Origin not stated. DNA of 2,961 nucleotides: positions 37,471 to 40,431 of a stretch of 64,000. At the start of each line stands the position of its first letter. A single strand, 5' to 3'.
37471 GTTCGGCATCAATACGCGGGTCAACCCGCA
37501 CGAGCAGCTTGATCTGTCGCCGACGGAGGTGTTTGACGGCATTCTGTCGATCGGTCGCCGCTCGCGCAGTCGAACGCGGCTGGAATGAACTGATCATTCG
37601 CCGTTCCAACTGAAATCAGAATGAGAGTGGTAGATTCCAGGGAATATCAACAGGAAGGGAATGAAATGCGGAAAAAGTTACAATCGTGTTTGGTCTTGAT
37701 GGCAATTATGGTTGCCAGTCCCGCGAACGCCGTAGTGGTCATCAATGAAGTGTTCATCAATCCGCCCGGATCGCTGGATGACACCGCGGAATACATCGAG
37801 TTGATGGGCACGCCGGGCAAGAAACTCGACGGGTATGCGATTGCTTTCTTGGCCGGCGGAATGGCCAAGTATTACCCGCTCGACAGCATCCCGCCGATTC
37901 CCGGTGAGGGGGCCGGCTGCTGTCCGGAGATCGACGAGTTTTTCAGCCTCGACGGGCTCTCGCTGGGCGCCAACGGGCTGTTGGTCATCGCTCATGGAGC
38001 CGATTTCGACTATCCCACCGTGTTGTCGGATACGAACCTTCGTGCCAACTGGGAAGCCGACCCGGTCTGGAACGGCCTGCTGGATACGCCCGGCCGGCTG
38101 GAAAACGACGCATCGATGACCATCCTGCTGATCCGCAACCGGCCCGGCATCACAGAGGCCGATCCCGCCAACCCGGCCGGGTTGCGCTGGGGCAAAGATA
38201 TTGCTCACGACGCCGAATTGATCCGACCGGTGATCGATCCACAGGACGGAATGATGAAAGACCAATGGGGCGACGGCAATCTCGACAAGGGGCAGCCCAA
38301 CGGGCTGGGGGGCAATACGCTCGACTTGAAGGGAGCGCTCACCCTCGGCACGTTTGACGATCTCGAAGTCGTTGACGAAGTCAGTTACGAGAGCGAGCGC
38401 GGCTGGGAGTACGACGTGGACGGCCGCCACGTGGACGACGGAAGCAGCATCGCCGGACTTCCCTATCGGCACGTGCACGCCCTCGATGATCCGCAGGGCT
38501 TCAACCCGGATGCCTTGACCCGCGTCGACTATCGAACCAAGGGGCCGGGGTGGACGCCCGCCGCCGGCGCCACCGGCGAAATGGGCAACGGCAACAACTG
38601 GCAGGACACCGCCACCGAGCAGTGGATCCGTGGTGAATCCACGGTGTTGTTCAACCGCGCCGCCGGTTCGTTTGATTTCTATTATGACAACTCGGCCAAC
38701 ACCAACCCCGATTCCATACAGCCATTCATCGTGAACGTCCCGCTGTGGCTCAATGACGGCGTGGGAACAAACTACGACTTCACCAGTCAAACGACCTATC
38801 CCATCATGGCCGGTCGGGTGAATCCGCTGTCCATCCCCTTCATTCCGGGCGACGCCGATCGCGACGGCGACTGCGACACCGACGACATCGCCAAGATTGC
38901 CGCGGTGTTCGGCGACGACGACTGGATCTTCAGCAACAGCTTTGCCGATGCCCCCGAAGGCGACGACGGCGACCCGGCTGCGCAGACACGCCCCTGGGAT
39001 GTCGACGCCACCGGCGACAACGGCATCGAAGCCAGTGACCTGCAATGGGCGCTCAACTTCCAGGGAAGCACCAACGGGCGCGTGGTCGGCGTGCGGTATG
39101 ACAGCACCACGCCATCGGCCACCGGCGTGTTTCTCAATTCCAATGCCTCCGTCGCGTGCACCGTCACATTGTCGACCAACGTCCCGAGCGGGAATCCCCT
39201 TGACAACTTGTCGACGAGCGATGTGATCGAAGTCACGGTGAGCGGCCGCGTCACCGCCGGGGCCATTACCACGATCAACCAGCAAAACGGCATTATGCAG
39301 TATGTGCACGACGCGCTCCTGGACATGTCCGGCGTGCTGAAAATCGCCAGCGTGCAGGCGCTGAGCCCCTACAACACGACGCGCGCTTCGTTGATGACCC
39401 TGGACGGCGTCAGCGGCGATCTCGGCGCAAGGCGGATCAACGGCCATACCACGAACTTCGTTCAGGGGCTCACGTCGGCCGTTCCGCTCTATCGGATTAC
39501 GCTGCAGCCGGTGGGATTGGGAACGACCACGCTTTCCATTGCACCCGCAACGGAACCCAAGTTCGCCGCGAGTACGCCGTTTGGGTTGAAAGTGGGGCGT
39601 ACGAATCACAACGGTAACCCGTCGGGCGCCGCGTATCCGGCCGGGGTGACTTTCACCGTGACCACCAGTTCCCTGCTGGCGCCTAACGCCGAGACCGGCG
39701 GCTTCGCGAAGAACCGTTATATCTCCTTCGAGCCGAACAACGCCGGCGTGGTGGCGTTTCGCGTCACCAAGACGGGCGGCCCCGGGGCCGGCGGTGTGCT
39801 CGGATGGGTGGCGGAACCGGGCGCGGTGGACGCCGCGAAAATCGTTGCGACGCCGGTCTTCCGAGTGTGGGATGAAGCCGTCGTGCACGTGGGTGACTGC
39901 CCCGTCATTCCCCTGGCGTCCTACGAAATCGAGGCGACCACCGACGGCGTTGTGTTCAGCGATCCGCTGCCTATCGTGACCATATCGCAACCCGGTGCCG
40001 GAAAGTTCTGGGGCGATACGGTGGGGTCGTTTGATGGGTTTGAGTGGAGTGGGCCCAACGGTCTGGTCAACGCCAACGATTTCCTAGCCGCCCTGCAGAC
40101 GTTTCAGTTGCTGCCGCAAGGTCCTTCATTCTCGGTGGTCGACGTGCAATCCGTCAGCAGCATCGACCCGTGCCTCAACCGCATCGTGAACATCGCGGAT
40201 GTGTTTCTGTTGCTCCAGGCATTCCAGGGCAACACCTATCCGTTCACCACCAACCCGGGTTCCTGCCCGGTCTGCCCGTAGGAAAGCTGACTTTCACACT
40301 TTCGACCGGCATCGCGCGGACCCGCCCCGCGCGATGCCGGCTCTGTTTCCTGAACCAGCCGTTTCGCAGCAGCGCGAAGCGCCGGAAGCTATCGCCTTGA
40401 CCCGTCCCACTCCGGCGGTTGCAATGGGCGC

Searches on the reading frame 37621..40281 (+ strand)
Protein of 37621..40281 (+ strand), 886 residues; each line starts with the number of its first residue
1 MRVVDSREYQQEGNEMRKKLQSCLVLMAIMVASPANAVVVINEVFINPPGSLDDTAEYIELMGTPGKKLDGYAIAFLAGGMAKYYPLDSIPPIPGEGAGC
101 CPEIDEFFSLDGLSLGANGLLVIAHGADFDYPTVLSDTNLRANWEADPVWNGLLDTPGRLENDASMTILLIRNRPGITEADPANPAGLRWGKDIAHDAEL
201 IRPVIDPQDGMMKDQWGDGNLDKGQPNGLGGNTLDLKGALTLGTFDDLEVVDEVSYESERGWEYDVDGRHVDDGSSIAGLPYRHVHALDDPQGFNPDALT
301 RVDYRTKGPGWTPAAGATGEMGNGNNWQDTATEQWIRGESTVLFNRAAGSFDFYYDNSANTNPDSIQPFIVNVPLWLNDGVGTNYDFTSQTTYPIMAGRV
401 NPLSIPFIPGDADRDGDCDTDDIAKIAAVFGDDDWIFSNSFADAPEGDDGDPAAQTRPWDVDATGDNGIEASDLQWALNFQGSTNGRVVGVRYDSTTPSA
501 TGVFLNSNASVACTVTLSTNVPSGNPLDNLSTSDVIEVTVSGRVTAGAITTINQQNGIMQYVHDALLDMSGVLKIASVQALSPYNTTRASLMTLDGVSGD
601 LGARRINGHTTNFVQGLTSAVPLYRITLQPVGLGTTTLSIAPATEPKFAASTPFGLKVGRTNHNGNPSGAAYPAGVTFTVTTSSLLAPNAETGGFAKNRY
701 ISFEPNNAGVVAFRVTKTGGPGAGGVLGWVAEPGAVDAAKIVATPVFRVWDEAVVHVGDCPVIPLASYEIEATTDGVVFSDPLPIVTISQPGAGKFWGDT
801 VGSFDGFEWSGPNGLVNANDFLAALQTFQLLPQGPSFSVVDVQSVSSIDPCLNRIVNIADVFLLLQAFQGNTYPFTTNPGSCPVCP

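Call 7: search_protein_families(library=pfam, proteins=[window:37621-40281:+], max_evalue=1)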
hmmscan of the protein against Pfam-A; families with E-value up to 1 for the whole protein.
window:37621-40281:+ (886 aa): 1 family
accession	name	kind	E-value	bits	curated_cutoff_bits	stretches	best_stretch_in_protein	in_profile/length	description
PF00932.25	LTD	-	0.048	14.5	34.3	1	33-170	2-94/109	Lamin Tail Domain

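Call 8: search_protein_families(library=ncbifam, proteins=[window:37621-40281:+], max_evalue=1)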
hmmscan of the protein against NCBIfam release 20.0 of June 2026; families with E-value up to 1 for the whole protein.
window:37621-40281:+ (886 aa): 0 families

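Call 57: find_encoding_contigs(protein=window:37666-40278:+, flank=2000, max_places=3)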
Protein window:37666-40278:+ (871 aa): no gene with exactly this product is on record in the collection.

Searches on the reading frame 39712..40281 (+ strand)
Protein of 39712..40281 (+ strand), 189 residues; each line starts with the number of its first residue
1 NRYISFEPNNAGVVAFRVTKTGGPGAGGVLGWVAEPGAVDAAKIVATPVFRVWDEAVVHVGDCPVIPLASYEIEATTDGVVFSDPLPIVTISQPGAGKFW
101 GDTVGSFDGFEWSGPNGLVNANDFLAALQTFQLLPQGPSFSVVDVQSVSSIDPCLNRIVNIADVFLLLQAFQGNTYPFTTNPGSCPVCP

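Call 7: search_protein_families(library=pfam, proteins=[window:39712-40281:+], max_evalue=1)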
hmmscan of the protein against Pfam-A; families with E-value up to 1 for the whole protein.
window:39712-40281:+ (189 aa): 0 families

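Call 8: search_protein_families(library=ncbifam, proteins=[window:39712-40281:+], max_evalue=1)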
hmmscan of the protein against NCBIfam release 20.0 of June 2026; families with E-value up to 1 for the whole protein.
window:39712-40281:+ (189 aa): 1 family
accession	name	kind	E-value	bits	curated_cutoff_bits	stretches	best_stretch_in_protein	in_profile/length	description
NF041540.1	dockerin_GC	domain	0.0022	18.4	29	0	151-173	10-32/67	GC-type dockerin domain-anchored protein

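Call 10: find_homologous_proteins(query=window:39712-40281:+, max_evalue=0.001)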
Query window:39712-40281:+ (189 aa): 5 proteins with E <= 0.001 among 323 candidates.
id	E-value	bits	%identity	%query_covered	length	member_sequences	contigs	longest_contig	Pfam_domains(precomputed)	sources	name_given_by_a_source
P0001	4.7e-72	260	63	100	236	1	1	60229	-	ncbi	-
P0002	7.8e-50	187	53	100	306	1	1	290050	-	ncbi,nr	ncbi:MAG: hypothetical protein HY763_04360 [Planctomycetes bacterium]|nr:hypothetical protein [Planc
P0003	8.1e-40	154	48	100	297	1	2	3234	-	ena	-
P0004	7.4e-39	151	47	98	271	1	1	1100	PF02310.25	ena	-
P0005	1.8e-22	98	39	98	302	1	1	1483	-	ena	-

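Call 58: find_encoding_contigs(protein=P0001, flank=8000, max_places=3)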
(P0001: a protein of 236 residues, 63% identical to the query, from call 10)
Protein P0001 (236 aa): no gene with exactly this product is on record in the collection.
